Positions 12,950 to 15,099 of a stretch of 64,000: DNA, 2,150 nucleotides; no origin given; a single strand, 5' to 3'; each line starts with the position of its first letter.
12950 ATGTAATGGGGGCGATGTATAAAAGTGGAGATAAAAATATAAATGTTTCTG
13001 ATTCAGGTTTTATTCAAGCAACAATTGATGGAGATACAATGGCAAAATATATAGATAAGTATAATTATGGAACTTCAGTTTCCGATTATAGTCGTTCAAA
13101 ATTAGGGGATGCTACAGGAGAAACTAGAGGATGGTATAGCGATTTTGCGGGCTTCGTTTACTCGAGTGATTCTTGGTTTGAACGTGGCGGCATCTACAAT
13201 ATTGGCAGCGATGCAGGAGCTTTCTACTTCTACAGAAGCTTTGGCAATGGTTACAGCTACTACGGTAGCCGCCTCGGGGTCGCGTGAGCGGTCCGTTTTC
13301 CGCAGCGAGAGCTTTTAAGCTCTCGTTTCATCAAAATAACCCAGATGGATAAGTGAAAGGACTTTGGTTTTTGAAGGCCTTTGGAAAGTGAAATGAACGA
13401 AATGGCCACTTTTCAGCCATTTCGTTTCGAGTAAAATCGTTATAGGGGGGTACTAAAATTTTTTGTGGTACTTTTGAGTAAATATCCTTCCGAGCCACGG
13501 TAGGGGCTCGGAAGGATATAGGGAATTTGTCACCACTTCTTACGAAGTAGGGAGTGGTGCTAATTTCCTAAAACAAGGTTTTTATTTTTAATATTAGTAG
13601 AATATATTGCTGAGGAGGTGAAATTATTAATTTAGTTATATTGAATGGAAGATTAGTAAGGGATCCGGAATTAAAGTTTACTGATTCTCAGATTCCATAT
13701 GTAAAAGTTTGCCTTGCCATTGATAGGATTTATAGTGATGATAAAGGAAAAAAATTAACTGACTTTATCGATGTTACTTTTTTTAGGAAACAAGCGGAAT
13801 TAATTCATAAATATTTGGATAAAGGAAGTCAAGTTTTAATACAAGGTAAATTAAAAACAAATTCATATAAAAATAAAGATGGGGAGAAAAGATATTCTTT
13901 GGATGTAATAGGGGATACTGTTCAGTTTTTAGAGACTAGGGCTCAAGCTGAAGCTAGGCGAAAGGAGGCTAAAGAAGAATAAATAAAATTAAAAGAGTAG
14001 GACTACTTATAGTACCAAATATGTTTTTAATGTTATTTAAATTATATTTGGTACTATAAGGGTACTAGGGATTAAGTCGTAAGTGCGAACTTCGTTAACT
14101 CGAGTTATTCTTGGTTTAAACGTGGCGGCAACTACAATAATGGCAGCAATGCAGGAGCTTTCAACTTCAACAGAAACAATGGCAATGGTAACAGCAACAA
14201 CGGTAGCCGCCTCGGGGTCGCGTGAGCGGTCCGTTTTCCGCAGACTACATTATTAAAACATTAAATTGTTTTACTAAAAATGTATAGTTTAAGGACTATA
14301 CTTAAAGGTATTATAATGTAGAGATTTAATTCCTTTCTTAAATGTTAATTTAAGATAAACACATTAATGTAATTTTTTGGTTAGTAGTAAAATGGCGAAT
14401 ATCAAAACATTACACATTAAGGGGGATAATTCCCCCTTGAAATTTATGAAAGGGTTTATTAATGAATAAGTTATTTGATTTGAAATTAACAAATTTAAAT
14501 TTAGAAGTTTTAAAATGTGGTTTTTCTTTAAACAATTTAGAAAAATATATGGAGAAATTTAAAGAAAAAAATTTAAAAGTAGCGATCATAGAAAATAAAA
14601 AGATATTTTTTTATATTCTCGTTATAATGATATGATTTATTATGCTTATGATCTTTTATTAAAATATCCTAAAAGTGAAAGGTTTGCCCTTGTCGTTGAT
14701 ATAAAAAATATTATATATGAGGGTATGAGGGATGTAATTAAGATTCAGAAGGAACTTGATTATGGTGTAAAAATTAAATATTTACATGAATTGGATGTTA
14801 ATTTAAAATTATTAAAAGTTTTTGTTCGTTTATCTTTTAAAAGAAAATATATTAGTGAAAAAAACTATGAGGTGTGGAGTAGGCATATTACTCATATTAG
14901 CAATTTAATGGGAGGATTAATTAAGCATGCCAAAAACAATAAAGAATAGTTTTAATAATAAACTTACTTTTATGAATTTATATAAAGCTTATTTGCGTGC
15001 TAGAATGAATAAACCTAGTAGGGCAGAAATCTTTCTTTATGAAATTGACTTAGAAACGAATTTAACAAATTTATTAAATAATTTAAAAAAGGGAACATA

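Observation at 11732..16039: Complete diversity-generating retroelement: VR/TR pair with adenine-specific mismatches, Avd and a DGR-type RT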

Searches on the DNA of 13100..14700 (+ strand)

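Call 40: search_rna_families(source=window, start=13100, end=14700, threshold=evalue, max_evalue=5)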
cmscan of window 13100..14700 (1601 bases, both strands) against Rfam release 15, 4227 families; matches with E-value up to 5: 10.
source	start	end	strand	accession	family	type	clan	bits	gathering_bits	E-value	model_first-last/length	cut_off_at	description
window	14266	14413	+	RF02921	RT-14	Gene; sRNA;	-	45.8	48.1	0.00012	1-144/144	no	RT-14 RNA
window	14006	14062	+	RF03818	MIR7994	Gene; miRNA;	-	22.9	100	0.19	1-90/90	no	MIR7994 microRNA precursor family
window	13862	13953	+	RF00509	snosnR64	Gene; snRNA; snoRNA; CD-box;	CL00069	21.3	38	0.61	1-105/105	no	Small nucleolar RNA snR64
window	14278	14372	+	RF03080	RT-9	Gene; sRNA;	-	20.8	46.1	2.1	1-92/92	no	RT-9 RNA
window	13398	13515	-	RF00082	SraG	Gene; sRNA;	-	20.3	50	1.1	1-177/177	no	SraG RNA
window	14006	14060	+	RF03501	mir-3140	Gene; miRNA;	-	19.4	93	1.5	13-77/90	no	mir-3140 microRNA precursor family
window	13470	13603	+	RF02861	IR_84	Gene; sRNA;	-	18.2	51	3.5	1-186/186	no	Neisseria sRNA 84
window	14002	14065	+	RF04246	MIR169_8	Gene; miRNA;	CL00098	18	107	3.8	1-137/137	no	MIR169_8 microRNA precursor family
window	14004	14060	-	RF03818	MIR7994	Gene; miRNA;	-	17.7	100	4.2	1-90/90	no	MIR7994 microRNA precursor family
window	13986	14003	+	RF02914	DUF805b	Cis-reg;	CL00115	12.3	35.6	4.6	1-35/35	no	DUF805b RNA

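Call 48: search_rna_families(source=window, start=14200, end=14480, threshold=evalue, max_evalue=0.01, show_alignments=1)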
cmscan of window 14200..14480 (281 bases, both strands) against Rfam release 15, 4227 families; matches with E-value up to 0.01: 1.
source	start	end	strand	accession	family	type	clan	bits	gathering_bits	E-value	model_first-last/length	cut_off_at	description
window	14266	14413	+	RF02921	RT-14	Gene; sRNA;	-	45.8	48.1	2.1e-05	1-144/144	no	RT-14 RNA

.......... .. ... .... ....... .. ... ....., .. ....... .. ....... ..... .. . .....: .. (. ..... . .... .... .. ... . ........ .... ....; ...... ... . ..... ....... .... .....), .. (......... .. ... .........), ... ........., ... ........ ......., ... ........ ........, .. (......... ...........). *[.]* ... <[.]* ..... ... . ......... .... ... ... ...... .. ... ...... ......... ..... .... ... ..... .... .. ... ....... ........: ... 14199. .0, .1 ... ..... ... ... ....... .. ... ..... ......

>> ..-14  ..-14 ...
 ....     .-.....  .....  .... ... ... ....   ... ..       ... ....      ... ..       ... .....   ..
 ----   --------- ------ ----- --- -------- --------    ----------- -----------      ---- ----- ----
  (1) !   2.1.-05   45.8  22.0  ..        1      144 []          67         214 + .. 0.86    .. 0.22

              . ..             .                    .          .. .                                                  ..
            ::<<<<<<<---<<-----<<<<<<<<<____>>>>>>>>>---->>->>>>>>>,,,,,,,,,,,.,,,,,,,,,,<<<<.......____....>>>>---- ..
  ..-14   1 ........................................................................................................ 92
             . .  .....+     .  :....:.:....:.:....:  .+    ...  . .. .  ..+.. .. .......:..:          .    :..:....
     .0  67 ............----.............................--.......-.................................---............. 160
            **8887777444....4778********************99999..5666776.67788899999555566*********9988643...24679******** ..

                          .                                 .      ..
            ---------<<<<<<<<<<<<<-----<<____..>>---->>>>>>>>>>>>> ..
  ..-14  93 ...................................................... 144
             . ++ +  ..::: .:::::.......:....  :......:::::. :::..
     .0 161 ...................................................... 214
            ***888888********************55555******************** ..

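Call 89: search_dna_similar(query=window:13306-14083:+, collection=phages, mode=distant, max_rows=8, max_evalue=0.001)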
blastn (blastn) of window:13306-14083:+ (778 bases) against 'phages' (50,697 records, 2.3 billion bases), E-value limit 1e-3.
No match.

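Call 90: search_dna_similar(query=window:13306-14083:+, collection=plasmids, mode=distant, max_rows=8, max_evalue=0.001)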
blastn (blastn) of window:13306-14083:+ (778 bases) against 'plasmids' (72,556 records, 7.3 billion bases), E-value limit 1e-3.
Records with a match: 1; places in all: 1; records where one place covers at least 80% of the query: 0.
Best place of each record, by identity: 80-90% 1.
By first word of the organism name: Clostridioides 1.
By predicted mobility (MOB-suite, as given by PLSDB): mobilizable 1.
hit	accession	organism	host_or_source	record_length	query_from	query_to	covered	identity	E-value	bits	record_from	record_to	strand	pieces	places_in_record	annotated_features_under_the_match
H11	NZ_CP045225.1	Clostridioides difficile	Sus scrofa domestica,feces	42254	319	370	7%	84.6%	9e-6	59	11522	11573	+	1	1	single-stranded DNA-binding protein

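Call 91: get_annotated_region(hit=H11, flank=400)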
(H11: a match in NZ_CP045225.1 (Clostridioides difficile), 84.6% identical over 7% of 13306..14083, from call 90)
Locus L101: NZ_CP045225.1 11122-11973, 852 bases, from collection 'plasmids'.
description: Clostridioides difficile strain TW11 plasmid p_TW11, complete sequence
organism: Clostridioides difficile (NCBI taxid 1496)
taxonomy: Bacteria; Bacillota; Clostridia; Peptostreptococcales; Peptostreptococcaceae; Clostridioides; Clostridioides difficile
host: -; source: Sus scrofa domestica,feces; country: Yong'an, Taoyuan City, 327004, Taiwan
typing (MOB-suite, as given by PLSDB): mobilizable; relaxase MOBP
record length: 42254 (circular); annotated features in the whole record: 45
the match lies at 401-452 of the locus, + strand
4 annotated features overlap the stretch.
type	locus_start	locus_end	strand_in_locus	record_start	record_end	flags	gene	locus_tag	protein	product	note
CDS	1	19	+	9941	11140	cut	-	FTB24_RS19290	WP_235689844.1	C40 family peptidase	-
CDS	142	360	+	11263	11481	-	-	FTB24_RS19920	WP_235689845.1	hypothetical protein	-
CDS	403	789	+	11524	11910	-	-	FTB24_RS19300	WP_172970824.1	single-stranded DNA-binding protein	-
CDS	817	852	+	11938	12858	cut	-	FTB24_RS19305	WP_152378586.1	hypothetical protein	-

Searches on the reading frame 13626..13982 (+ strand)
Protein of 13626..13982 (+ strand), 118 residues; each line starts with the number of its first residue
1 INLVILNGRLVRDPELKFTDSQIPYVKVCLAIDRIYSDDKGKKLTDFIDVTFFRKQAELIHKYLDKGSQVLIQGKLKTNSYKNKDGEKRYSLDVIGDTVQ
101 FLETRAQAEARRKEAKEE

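Call 5: search_protein_families(library=pfam, proteins=[window:13641-13982:+], max_evalue=0.01)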
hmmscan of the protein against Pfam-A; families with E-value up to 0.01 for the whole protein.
window:13641-13982:+ (113 aa): 2 families
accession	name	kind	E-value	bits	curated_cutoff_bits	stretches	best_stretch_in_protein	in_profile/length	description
PF00436.31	SSB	-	1.4e-27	96.2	26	1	3-97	8-104/104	Single-strand binding protein family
PF01336.31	tRNA_anti-codon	-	0.00027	21.3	27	1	40-79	26-61/75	OB-fold nucleic acid binding domain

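Call 10: search_protein_families(library=ncbifam, proteins=[window:13641-13982:+], max_evalue=0.01)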
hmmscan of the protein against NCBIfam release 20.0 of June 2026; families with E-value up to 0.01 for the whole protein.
window:13641-13982:+ (113 aa): 18 families
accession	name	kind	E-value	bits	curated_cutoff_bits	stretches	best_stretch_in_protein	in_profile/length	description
TIGR00621.2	ssb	subfamily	5.6e-27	95.1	53.95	1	3-111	11-121/165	single-stranded DNA-binding protein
NF005241.0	PRK06751.1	equivalog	2.5e-23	83.1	313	1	2-107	8-113/173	single-stranded DNA-binding protein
NF005579.0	PRK07274.1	equivalog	1.2e-22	80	169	1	2-112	8-117/131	single-stranded DNA-binding protein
NF005580.0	PRK07275.1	subfamily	2e-22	80.1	254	1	2-107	8-113/162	single-stranded DNA-binding protein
NF005242.0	PRK06752.1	equivalog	2.5e-22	79.2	189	1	3-102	9-108/112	single-stranded DNA-binding protein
NF006297.0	PRK08486.1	equivalog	4.1e-21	76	212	1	2-106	8-114/182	single-stranded DNA-binding protein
NF005406.0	PRK06958.1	subfamily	2.8e-18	67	252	1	3-106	11-117/182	single-stranded DNA-binding protein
NF006445.0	PRK08763.1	subfamily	8.1e-18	65.1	246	1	3-104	12-115/164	single-stranded DNA-binding protein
NF004357.0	PRK05733.1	subfamily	1.1e-14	54.9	241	1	3-110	12-124/172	single-stranded DNA-binding protein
NF006533.0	PRK09010.1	subfamily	1.4e-14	54.5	260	1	3-109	13-125/177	single-stranded DNA-binding protein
NF004948.0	PRK06293.1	equivalog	4.1e-14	52.8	156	1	2-112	7-114/161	single-stranded DNA-binding protein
NF005851.0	PRK07772.1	subfamily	8.1e-14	52.2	194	1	3-109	11-121/191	single-stranded DNA-binding protein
NF005674.0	PRK07459.1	equivalog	1.4e-12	47.6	161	1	3-109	10-113/121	single-stranded DNA-binding protein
NF010292.0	PRK13732.1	subfamily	9.3e-11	41.9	265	1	2-111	12-126/175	single-stranded DNA-binding protein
NF004972.0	PRK06341.1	equivalog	3.7e-09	36.8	254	1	3-92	12-105/166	single-stranded DNA-binding protein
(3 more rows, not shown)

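Call 29: list_cluster_members(proteins=[P0121, P0001, window:13641-13982:+, window:14632-14949:+])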
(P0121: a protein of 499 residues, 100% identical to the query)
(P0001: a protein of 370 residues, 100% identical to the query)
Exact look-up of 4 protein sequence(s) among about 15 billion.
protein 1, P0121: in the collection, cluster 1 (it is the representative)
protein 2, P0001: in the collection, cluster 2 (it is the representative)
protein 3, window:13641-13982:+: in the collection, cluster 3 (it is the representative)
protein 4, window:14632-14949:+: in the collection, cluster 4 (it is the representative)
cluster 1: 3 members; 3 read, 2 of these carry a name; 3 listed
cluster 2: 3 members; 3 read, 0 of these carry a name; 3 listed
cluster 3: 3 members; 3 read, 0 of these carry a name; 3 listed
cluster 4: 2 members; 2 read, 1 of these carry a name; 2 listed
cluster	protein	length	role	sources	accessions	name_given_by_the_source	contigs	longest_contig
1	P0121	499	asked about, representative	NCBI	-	-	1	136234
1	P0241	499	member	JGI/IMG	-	prepilin-type N-terminal cleavage/methylation domain-containing protein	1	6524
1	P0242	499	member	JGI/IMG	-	prepilin-type N-terminal cleavage/methylation domain-containing protein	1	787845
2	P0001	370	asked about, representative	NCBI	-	-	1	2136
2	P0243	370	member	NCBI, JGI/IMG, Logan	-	-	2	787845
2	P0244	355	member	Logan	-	-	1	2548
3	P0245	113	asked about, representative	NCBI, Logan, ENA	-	-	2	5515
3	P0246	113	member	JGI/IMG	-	-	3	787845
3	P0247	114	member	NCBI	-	-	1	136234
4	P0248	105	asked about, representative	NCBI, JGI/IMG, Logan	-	-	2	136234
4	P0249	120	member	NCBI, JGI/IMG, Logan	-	hypothetical protein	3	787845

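Call 78: find_homologous_proteins(query=window:13626-13982:+, max_evalue=1e-10)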
Query window:13626-13982:+ (118 aa): 54 proteins with E <= 1e-10 among 62 candidates.
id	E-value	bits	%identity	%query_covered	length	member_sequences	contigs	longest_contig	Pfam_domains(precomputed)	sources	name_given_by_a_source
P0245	1.5e-66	239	99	96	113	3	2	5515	PF00436.32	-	-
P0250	2.6e-20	91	48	86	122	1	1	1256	PF22657.3,PF00436.32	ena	-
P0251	3.5e-20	90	40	90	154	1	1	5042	PF00436.32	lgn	-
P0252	5.2e-20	90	45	97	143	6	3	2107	PF00436.32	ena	-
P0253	4.8e-19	86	44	92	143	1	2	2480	PF00436.32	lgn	-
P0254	6.3e-19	86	44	92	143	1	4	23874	PF00436.32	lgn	-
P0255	6.8e-19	86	44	92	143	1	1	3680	PF00436.32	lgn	-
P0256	6.9e-19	86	44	92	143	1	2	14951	PF00436.32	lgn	-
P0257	1.8e-18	85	43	97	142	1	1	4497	PF00436.32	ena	-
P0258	3.1e-18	84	44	98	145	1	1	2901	PF00436.32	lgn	-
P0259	3.5e-18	84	45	93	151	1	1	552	PF00436.32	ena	-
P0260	4.8e-18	83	37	100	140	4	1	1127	PF00436.32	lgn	-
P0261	4.8e-18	83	42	98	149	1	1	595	PF00436.32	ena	-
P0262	5.2e-18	83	39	100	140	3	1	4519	PF00436.32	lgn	-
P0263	5.8e-18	83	43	93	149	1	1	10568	PF00436.32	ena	-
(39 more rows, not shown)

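Call 81: search_protein_families(library=padloc, proteins=[L003:14379-14675:+, window:13626-13982:+], max_evalue=0.001)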
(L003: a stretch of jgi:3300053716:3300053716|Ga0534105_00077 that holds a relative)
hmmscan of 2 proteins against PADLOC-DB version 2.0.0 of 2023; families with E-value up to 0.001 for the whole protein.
L003:14379-14675:+ (98 aa): 0 families

window:13626-13982:+ (118 aa): 0 families

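Call 82: search_protein_families(library=phrogs, proteins=[L003:14379-14675:+, window:13626-13982:+], max_evalue=0.001)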
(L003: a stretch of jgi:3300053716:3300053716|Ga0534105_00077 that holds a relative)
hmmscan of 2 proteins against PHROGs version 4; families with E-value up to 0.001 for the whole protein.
L003:14379-14675:+ (98 aa): 1 family
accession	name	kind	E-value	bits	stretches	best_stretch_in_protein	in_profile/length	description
phrog_15655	-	unknown function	0.00053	20.4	1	23-85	55-118/276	-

window:13626-13982:+ (118 aa): 5 families
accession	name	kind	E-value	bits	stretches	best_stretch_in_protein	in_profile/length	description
phrog_44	-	DNA, RNA and nucleotide metabolism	5.8e-39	135.5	1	1-111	87-199/271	single strand DNA binding protein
phrog_25370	-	unknown function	8.8e-07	29.5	1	1-46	2-47/48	-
phrog_4932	-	DNA, RNA and nucleotide metabolism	7.8e-06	27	1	46-109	36-98/117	single strand DNA binding protein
phrog_2367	-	unknown function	0.00079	19.9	1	55-100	88-133/326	-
phrog_27667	-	DNA, RNA and nucleotide metabolism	0.00098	20.3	0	71-107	3-39/61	single strand DNA binding protein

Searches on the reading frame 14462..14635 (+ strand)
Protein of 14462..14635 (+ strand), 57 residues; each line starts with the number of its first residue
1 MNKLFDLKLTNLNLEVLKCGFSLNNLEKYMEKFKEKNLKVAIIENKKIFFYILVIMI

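Call 5: search_protein_families(library=pfam, proteins=[window:14462-14635:+], max_evalue=0.01)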
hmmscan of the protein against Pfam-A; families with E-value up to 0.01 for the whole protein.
window:14462-14635:+ (57 aa): 1 family
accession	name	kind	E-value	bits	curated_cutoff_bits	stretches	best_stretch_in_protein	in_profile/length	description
PF01624.25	MutS_I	-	0.0012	19.4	20.6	1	2-46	38-86/113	MutS domain I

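Call 10: search_protein_families(library=ncbifam, proteins=[window:14462-14635:+], max_evalue=0.01)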
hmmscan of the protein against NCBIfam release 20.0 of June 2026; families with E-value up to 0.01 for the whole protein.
window:14462-14635:+ (57 aa): 0 families

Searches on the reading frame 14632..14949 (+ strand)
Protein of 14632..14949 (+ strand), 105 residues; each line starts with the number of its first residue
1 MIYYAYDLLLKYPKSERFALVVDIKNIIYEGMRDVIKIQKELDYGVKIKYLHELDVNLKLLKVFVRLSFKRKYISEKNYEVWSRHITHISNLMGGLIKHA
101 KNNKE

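Call 5: search_protein_families(library=pfam, proteins=[window:14632-14949:+], max_evalue=0.01)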
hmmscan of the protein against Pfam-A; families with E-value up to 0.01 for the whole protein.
window:14632-14949:+ (105 aa): 1 family
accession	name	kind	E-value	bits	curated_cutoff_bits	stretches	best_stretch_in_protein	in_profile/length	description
PF22296.2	bAvd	-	4.4e-19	69.4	40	1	1-99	10-106/107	bAvd-like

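Call 10: search_protein_families(library=ncbifam, proteins=[window:14632-14949:+], max_evalue=0.01)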
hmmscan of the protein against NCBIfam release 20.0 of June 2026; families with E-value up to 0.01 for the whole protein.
window:14632-14949:+ (105 aa): 1 family
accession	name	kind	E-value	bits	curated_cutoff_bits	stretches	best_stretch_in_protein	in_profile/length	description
NF033474.1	DivGenRetAVD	equivalog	5.8e-20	71.6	80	1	1-98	10-104/104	diversity-generating retroelement protein Avd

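Call 17: search_solved_structures(query=window:14632-14949:+, max_evalue=1)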
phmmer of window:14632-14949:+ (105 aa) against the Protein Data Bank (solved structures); distinct sequences matched with E-value up to 1: 3.
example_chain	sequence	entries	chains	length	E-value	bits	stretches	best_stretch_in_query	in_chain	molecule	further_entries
2rld_A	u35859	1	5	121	0.039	17.7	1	47-103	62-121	Uncharacterized protein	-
7l7w_A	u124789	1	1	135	0.85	13.4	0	24-80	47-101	Probable disease resistance protein At5g66900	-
7l7v_A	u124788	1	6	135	0.94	13.2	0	23-80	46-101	Probable disease resistance protein At5g66900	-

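Call 81: search_protein_families(library=padloc, proteins=[window:14632-14949:+, L003:14379-14675:+], max_evalue=0.001)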
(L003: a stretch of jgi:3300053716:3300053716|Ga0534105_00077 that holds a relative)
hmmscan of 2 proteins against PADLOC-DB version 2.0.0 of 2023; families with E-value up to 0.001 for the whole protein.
window:14632-14949:+ (105 aa): 0 families

L003:14379-14675:+ (98 aa): 0 families

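Call 82: search_protein_families(library=phrogs, proteins=[window:14632-14949:+, L003:14379-14675:+], max_evalue=0.001)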
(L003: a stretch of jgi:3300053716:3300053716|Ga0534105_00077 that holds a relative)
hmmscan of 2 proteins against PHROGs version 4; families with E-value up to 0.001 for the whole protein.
window:14632-14949:+ (105 aa): 1 family
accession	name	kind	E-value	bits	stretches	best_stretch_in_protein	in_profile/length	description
phrog_3206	-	DNA, RNA and nucleotide metabolism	2.7e-21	76.7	1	1-104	25-128/154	Avd protein of DGR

L003:14379-14675:+ (98 aa): 1 family
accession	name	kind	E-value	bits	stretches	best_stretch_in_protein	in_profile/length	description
phrog_15655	-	unknown function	0.00053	20.4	1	23-85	55-118/276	-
